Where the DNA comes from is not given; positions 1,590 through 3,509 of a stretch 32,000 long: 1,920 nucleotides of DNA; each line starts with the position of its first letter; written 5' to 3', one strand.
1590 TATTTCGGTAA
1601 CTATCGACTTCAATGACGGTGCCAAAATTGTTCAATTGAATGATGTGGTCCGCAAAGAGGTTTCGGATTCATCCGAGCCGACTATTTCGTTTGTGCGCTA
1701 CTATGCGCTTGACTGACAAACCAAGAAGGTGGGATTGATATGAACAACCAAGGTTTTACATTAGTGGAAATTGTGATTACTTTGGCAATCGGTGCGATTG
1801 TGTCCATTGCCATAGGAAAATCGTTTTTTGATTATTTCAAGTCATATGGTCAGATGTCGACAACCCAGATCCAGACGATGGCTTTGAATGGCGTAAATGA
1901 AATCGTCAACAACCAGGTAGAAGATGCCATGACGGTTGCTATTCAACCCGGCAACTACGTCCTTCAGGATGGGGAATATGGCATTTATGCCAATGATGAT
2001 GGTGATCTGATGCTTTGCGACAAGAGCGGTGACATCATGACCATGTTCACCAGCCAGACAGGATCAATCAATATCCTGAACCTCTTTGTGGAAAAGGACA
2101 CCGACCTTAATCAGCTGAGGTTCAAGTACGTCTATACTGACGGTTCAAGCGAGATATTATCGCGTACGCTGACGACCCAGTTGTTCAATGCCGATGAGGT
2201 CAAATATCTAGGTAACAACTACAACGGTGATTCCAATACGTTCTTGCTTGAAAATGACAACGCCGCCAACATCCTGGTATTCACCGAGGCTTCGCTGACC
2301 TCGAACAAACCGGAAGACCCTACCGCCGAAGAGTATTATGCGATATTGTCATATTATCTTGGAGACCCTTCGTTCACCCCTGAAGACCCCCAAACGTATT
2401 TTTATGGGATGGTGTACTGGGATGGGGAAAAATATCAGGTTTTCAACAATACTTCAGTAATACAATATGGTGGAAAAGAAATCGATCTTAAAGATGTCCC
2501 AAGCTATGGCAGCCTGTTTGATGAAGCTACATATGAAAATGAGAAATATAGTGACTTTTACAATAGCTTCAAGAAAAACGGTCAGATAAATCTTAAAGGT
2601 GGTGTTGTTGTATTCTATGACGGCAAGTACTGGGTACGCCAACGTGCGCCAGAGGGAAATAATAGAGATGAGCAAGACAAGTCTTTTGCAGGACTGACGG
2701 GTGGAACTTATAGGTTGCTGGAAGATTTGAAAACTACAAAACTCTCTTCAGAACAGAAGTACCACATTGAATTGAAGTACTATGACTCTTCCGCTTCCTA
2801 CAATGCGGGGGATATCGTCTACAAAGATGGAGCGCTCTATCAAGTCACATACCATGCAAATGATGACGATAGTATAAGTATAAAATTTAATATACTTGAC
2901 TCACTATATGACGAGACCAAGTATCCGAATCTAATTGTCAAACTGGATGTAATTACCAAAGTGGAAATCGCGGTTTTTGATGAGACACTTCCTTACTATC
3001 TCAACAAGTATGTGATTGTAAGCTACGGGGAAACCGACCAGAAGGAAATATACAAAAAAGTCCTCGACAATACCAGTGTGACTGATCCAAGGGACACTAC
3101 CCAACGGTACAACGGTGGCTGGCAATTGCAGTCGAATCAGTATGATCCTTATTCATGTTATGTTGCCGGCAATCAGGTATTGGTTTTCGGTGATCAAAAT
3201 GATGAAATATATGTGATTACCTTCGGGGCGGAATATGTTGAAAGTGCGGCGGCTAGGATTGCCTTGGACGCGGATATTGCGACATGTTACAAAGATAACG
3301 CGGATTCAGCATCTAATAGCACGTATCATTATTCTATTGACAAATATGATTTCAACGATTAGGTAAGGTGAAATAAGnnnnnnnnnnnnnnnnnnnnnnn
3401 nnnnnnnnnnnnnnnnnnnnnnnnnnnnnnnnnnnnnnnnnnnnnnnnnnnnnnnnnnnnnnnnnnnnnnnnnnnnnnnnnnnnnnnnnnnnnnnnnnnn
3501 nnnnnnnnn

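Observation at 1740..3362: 540-aa modular pilin carrying CBM5/12-like aromatic repeats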

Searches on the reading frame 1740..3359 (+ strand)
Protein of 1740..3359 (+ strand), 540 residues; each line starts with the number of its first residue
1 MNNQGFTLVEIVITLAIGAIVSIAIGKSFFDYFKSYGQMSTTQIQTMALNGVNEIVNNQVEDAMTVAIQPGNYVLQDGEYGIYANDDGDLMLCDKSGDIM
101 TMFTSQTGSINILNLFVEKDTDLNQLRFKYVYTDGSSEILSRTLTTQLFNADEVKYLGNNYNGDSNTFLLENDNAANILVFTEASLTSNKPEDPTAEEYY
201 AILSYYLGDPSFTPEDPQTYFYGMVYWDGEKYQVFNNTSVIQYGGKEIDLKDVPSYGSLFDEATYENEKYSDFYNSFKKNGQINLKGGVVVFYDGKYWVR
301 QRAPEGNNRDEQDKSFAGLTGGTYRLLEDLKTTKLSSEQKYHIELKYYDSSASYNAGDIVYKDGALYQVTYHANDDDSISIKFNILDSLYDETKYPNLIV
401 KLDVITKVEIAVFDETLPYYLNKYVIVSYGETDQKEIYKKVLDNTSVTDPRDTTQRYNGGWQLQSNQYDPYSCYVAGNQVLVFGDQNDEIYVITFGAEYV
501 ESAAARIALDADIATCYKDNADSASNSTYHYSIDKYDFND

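Call 3: search_protein_families(library=pfam, proteins=[window:1740-3359:+], max_evalue=1)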
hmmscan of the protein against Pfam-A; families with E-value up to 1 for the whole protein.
window:1740-3359:+ (540 aa): 3 families
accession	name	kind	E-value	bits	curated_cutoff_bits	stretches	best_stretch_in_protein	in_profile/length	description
PF07963.17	N_methyl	-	1.1e-06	28.4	21.2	1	2-25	3-26/27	Prokaryotic N-terminal methylation motif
PF18406.6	DUF1281_C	-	0.025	14.9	22.8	1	334-377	31-74/88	Ferredoxin-like domain in Api92-like protein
PF11429.13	Colicin_D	-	0.11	13.3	25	1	407-468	20-81/84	Colicin D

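Call 4: search_protein_families(library=ncbifam, proteins=[window:1740-3359:+], max_evalue=1)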
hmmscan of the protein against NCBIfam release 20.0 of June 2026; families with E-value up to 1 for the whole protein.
window:1740-3359:+ (540 aa): 5 families
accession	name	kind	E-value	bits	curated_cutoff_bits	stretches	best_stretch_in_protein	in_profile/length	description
TIGR02532.1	IV_pilin_GFxxxE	domain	3.2e-05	23.6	16.3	1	4-24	2-22/24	prepilin-type N-terminal cleavage/methylation domain-containing protein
NF007848.0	PRK10557.1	equivalog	0.0057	16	120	1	2-29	9-36/192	prepilin peptidase-dependent protein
TIGR01707.1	gspI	equivalog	0.018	15.6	44.35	1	5-49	1-45/101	type II secretion system minor pseudopilin GspI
NF007862.0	PRK10574.1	equivalog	0.042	14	138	1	2-34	3-35/145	prepilin peptidase-dependent pilin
TIGR01711.1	gspJ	equivalog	0.054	13.3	64.85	1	4-45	1-41/192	type II secretion system minor pseudopilin GspJ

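Call 6: find_homologous_proteins(query=window:1740-3359:+)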
Query window:1740-3359:+ (540 aa): 9 proteins with E <= 0.001 among 6362 candidates.
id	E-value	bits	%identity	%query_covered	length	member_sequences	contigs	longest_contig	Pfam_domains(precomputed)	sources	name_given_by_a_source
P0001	0.0e+0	1089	92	100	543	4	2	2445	PF07963.18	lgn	-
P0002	3.5e-248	843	74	100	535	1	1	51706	PF07963.18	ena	-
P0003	2.4e-237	807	72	100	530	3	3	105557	PF07963.18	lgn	-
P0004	3.7e-197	675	62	100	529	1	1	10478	PF07963.18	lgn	-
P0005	1.1e-150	521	54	100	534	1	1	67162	PF07963.18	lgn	-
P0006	1.8e-117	412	43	100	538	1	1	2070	PF07963.18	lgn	-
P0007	1.6e-110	389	44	100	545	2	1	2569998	PF07963.18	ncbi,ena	-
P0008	1.2e-101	359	51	45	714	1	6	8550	PF07963.18,PF00092.35,PF13519.13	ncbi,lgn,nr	ncbi:MAG: VWA domain-containing protein [Erysipelotrichaceae bacterium]|nr:VWA domain-containing pro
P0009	2.2e-93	332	41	100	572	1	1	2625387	PF07963.18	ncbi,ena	-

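Call 13: find_encoding_contigs(protein=P0007, flank=10000, max_places=2)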
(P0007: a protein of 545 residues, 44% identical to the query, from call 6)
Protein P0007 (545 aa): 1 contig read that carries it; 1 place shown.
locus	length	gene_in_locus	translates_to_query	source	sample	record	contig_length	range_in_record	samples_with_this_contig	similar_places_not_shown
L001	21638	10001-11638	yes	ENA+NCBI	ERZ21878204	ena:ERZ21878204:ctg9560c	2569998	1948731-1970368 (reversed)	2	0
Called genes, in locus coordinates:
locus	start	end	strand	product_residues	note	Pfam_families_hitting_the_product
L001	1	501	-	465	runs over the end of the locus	-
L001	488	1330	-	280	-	-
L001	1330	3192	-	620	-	-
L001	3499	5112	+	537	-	PF05738:Cna_B (faint), PF12892:FctA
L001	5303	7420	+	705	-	-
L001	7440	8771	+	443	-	PF12733:Cadherin-like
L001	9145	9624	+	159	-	-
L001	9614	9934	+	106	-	PF07963:N_methyl (weak)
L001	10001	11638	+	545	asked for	PF07963:N_methyl (weak)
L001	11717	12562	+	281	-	PF03932:CutC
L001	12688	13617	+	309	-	PF00291:PALP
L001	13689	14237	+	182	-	-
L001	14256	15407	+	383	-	PF00155:Aminotran_1_2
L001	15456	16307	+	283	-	PF01063:Aminotran_4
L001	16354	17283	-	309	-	PF00294:PfkB, PF08543:Phos_pyr_kin (weak)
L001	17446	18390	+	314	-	PF00056:Ldh_1_N, PF02866:Ldh_1_C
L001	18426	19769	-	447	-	PF03023:MurJ (weak), PF01554:MatE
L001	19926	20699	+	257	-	PF00702:Hydrolase (faint), PF05116:S6PP (faint), PF08282:Hydrolase_3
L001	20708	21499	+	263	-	PF02811:PHP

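Call 14: find_encoding_contigs(protein=window:1740-3359:+, flank=10000, max_places=3)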
Protein window:1740-3359:+ (540 aa): no gene with exactly this product is on record in the collection.

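Call 16: find_encoding_contigs(protein=P0009, flank=10000, max_places=2)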
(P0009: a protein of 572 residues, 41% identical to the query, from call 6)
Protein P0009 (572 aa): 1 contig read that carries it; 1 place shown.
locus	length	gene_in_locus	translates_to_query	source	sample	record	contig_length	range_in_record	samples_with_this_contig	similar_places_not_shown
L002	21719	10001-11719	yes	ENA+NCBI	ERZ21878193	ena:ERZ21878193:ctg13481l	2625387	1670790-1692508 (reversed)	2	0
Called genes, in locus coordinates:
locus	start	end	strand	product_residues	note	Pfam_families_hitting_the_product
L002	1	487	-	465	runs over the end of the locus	-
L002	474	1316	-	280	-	-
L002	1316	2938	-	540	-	-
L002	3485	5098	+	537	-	PF12892:FctA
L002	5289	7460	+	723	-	-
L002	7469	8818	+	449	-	PF12733:Cadherin-like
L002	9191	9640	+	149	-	-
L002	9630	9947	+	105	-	PF07963:N_methyl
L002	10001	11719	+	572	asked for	PF07963:N_methyl (faint)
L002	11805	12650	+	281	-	PF03932:CutC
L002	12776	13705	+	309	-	PF00291:PALP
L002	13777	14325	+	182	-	-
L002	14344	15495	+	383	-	PF00155:Aminotran_1_2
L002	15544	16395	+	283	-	PF01063:Aminotran_4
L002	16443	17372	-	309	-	PF00294:PfkB, PF08543:Phos_pyr_kin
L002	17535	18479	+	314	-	PF00056:Ldh_1_N, PF02866:Ldh_1_C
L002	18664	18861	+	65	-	-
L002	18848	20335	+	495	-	PF01609:DDE_Tnp_1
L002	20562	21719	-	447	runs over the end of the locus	PF03023:MurJ (weak), PF01554:MatE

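Call 20: predict_structure(alignment_id=A1)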
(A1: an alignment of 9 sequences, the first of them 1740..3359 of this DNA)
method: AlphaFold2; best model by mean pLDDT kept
length: 540 residues; sequences in the alignment: 9
mean_pLDDT: 41.5   pTM: 0.24
mean pLDDT of the five models: 41.5, 40.9, 40.8, 39.2, 39.2
residues with pLDDT >= 90: 0; 70-90: 41; 50-70: 101; < 50: 398
segments of 3 or more residues with pLDDT < 50: 1-73, 79-93, 99-346, 386-408, 431-434, 465-468, 473-490, 498-501, 537-540
pLDDT, mean of each block of 10 residues (from residue 1): 36 37 29 27 26 23 23 46 43 51 35 35 35 34 27 24 32 31 31 35 29 26 30 28 22 27 37 36 31 43 37 38 42 24 49 64 57 65 54 31 39 77 70 59 70 63 52 47 44 54 56 60 72 53
secondary structure, 60 per line:
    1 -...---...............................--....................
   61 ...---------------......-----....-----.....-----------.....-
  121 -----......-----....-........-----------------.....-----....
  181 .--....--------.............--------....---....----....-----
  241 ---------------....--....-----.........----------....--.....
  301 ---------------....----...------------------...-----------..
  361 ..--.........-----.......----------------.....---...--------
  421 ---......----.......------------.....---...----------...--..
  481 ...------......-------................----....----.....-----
elements in order: H8-38 H41-63 E79-84 E90-93 E99-103 E115-119 E126-131 E137-140 H142-149 E167-171 E177-181 H184-187 H196-208 E224-227 E232-235 H256-259 H262-265 H271-279 E290-293 E296-300 H316-319 E324-326 E345-347 E359-362 E365-373 E379-385 H402-406 E410-412 E424-429 E434-440 H453-457 E461-463 E474-476 E479-483 E490-495 H503-518 E523-526 E531-535
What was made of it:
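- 1740..2294 (+): Pilin module (residues 1-185): long N-terminal helix followed by beta strands. The low-confidence AF2 model gives helix 8-63 followed by strands (call 20).
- On Type IV pilin (class III signal peptide proteins): It shows helix 8-63 followed by strands, but it is not reliable (call 20).
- Tried and rejected: A full-length AF2 prediction with the 9-sequence family alignment gave pLDDT 41 and was unusable (call 20).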

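Call 21: search_protein_representatives(alignment_id=A1)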
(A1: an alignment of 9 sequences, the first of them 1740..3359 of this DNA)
Query: 9 sequences, 532 profile positions. Proteins with E-value up to 0.001 (for the whole library): 38; up to 1e-10: 4; up to 1e-30: 4. The best 38 are listed.
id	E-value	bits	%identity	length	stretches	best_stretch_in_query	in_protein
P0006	2.7e-237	805.5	-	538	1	1-532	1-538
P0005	1.4e-230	783.3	-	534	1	1-532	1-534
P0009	1.1e-211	721.0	-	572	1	1-532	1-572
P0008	2.5e-154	531.7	-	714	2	2-254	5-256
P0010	1.2e-08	51.0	-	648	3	2-68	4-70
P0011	3.8e-08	49.2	-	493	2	1-164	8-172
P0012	2.4e-07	46.6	-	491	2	2-91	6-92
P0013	4.2e-07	45.8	-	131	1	2-78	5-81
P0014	6.2e-07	45.2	-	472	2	2-89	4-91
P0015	2.3e-06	43.3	-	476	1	2-171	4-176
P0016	4.2e-06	42.5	-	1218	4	430-502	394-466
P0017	8.3e-06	41.5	-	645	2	2-99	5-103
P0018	1.1e-05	41.2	-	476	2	1-211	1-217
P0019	1.5e-05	40.7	-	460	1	2-212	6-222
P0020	1.8e-05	40.4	-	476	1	1-165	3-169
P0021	1.9e-05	40.4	-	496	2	3-120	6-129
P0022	1.9e-05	40.3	-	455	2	2-187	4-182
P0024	3.2e-05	39.6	-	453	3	2-197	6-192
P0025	3.4e-05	39.5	-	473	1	1-153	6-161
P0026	3.7e-05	39.4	-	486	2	2-69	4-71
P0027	6.3e-05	38.6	-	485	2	2-80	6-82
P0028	7.7e-05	38.3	-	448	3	398-513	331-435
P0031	1.2e-04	37.8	-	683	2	2-80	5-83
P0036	2.7e-04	36.6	-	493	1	1-118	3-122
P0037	3.4e-04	36.2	-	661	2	2-72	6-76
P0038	5.0e-04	35.7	-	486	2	2-73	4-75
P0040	6.0e-04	35.4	-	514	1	1-361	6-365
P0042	7.5e-04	35.1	-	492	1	1-147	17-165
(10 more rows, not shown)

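Call 22: search_protein_families(library=pfam, proteins=[P0016, P0028, P0040, P0010, P0011, P0008, P0017, P0031, P0018, P0024], max_evalue=0.01)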
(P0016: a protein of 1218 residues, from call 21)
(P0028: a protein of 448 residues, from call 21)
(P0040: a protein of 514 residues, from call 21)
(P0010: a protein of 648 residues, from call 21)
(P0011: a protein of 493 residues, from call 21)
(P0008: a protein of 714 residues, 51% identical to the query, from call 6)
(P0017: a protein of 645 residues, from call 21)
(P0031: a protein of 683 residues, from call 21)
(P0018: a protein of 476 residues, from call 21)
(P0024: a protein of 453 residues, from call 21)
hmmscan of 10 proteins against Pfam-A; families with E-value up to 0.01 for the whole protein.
P0016 (1218 aa): 10 families
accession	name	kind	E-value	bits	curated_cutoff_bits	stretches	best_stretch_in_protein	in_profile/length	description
PF20407.5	DUF1583_N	-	1.5e-11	44.7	22.9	0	677-728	69-120/150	Domain of unknown function (DUF1583_N)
PF19763.6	DUF6250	-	6.4e-11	42.8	26.9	0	677-746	95-163/165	Domain of unknown function (DUF6250)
PF07679.22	I-set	-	3.3e-09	37.1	23.7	0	579-618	23-61/90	Immunoglobulin I-set domain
PF00756.26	Esterase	-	7.2e-08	32.9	22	1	956-1114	8-154/251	Putative esterase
PF00326.27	Peptidase_S9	-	1.1e-07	32.1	22.6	1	1059-1107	54-102/213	Prolyl oligopeptidase family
PF07011.16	Elf4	-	1.5e-05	25.3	27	0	675-697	20-42/83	Early Flowering 4 domain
PF22142.1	Hao_C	-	1.5e-05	25.2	27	0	139-158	12-34/47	Hydroxylamine oxidoreductase, C-terminal domain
PF02230.22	Abhydrolase_2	-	0.00029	21.2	23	1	968-1100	10-136/217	Phospholipase/Carboxylesterase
PF06821.19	Ser_hydrolase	-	0.0003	21.2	22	0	833-856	3-26/172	Serine hydrolase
PF07519.17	Tannase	-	0.0047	16.3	29.8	1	1026-1141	79-191/490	Tannase and feruloyl esterase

P0028 (448 aa): 1 family
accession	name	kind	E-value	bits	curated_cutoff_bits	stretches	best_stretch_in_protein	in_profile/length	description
PF07963.17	N_methyl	-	2.1e-07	30.6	21.2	1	5-29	2-26/27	Prokaryotic N-terminal methylation motif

P0040 (514 aa): 1 family
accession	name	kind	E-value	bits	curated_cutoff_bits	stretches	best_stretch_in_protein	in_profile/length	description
PF07963.17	N_methyl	-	5.2e-07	29.4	21.2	1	7-30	3-26/27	Prokaryotic N-terminal methylation motif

P0010 (648 aa): 1 family
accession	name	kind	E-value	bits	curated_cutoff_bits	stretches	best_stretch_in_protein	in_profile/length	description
PF07963.17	N_methyl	-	7.9e-07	28.8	21.2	1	3-27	2-26/27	Prokaryotic N-terminal methylation motif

P0011 (493 aa): 1 family
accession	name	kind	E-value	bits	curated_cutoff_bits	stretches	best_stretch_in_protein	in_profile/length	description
PF07963.17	N_methyl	-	7e-06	25.8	21.2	1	9-32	3-26/27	Prokaryotic N-terminal methylation motif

P0008 (714 aa): 3 families
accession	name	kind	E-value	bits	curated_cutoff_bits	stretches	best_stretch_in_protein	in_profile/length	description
PF13519.12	VWA_2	-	2.2e-15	57.6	27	2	264-318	2-49/107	von Willebrand factor type A domain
PF00092.34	VWA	-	2.1e-12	48.1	23.8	1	375-471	58-150/174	von Willebrand factor type A domain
PF07963.17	N_methyl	-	2.8e-06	27.1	21.2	1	6-28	4-26/27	Prokaryotic N-terminal methylation motif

P0017 (645 aa): 2 families
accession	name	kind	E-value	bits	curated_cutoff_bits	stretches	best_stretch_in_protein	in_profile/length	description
PF07963.17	N_methyl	-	8.8e-06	25.5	21.2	1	4-29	2-27/27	Prokaryotic N-terminal methylation motif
PF02839.19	CBM_5_12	-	9.8e-05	22.8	26.2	1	322-349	4-30/44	Carbohydrate-binding module family 5/12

P0031 (683 aa): 1 family
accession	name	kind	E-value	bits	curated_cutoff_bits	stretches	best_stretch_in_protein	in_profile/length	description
PF07963.17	N_methyl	-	2e-08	33.9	21.2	1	4-29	2-27/27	Prokaryotic N-terminal methylation motif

P0018 (476 aa): 1 family
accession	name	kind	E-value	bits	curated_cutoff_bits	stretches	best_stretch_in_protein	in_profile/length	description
PF07963.17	N_methyl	-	1.9e-07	30.8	21.2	1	2-25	3-26/27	Prokaryotic N-terminal methylation motif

P0024 (453 aa): 2 families
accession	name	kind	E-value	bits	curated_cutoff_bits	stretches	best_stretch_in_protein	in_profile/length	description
PF07963.17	N_methyl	-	3.6e-06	26.7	21.2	1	5-29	2-26/27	Prokaryotic N-terminal methylation motif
PF02839.19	CBM_5_12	-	3.8e-05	24.1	26.2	0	398-430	1-30/44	Carbohydrate-binding module family 5/12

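Call 27: search_protein_families(library=pfam, alignment_id=A2, max_evalue=1)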
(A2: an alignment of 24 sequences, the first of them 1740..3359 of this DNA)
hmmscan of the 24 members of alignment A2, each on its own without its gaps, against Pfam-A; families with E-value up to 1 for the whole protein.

A. member 1, window:1740-3359:+ (540 aa): 3 families
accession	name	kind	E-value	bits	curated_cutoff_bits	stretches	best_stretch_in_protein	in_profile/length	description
PF07963.17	N_methyl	-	1.1e-06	28.4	21.2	1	2-25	3-26/27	Prokaryotic N-terminal methylation motif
PF18406.6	DUF1281_C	-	0.025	14.9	22.8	1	334-377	31-74/88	Ferredoxin-like domain in Api92-like protein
PF11429.13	Colicin_D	-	0.11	13.3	25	1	407-468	20-81/84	Colicin D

B. families by the number of members that match (of 24 scanned): 22 families
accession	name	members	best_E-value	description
PF07963.17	N_methyl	24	8.9e-09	Prokaryotic N-terminal methylation motif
PF02839.19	CBM_5_12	14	1.6e-08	Carbohydrate-binding module family 5/12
PF16964.10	TadF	2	0.0047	Putative tight adherence pilin protein F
PF20016.6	ThsA_Macro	2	0.0059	Thoeris protein ThsA, Macro domain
PF13519.12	VWA_2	1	2.2e-15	von Willebrand factor type A domain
PF00092.34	VWA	1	2.1e-12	von Willebrand factor type A domain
PF07295.17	DUF1451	1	0.011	Zinc-ribbon containing domain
PF22814.2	WelO5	1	0.013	Carrier-protein-independent halogenase WelO5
PF24214.1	Phage_H_T_join_2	1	0.016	Putative phage head-tail joining protein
PF18406.6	DUF1281_C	1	0.025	Ferredoxin-like domain in Api92-like protein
PF10676.14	gerPA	1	0.027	Spore germination protein gerPA/gerPF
PF03478.24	Beta-prop_KIB1-4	1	0.035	KIB1-4 beta-propeller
PF25497.1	COR-B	1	0.049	C-terminal of Roc, COR-B domain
PF00903.31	Glyoxalase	1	0.078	Glyoxalase/Bleomycin resistance protein/Dioxygenase superfamily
PF11429.13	Colicin_D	1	0.11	Colicin D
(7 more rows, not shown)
